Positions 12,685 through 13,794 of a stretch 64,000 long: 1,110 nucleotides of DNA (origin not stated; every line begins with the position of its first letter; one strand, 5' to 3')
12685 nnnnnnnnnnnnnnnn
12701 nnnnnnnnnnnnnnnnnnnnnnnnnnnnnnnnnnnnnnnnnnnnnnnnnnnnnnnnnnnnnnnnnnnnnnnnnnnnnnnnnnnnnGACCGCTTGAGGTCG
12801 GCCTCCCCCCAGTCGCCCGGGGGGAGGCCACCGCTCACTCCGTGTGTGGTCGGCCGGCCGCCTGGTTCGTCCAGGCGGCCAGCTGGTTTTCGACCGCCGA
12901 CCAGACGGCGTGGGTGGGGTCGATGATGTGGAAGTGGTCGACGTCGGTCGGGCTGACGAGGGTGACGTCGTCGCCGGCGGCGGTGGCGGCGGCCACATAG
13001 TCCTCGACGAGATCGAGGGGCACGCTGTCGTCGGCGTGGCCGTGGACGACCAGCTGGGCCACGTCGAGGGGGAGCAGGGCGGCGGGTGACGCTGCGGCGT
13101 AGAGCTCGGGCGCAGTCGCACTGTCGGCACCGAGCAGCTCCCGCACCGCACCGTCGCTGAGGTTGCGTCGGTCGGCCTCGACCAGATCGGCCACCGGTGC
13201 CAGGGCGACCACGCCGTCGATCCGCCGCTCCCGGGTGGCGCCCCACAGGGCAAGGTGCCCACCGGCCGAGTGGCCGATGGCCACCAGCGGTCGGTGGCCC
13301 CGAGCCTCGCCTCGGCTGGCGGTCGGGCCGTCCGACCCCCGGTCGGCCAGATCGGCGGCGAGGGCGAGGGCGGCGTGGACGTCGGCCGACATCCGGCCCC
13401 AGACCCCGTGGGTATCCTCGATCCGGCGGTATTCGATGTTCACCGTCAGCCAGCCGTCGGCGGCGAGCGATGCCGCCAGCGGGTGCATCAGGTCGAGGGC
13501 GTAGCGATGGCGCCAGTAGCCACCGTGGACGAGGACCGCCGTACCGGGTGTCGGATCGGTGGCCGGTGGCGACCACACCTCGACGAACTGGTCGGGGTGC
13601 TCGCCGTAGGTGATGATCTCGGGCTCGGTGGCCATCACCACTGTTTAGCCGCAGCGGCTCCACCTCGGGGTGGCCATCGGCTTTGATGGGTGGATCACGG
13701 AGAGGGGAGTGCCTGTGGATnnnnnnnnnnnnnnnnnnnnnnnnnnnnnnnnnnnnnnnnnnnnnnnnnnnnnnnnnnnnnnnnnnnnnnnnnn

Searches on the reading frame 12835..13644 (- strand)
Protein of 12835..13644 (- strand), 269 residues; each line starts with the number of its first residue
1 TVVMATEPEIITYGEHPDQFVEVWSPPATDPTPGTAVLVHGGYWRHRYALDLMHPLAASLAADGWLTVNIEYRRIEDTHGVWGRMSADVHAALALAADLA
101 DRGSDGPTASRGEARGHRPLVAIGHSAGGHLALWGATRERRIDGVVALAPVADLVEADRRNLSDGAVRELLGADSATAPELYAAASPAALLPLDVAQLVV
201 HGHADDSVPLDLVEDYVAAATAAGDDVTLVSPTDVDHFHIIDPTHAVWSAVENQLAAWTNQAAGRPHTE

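Call 21: search_protein_families(library=pfam, proteins=[window:12835-13644:-], max_evalue=0.001)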
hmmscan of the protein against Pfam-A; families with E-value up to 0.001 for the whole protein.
window:12835-13644:- (269 aa): 3 families
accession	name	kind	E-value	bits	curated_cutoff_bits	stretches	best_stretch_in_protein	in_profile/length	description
PF20434.5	BD-FAE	-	7.1e-15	55.5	26.8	1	23-211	3-206/215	BD-FAE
PF00326.27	Peptidase_S9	-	1.3e-12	48.1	22.6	1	119-263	65-210/213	Prolyl oligopeptidase family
PF12146.15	Hydrolase_4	-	0.00052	19.8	27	1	113-154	71-113/239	Serine aminopeptidase, S33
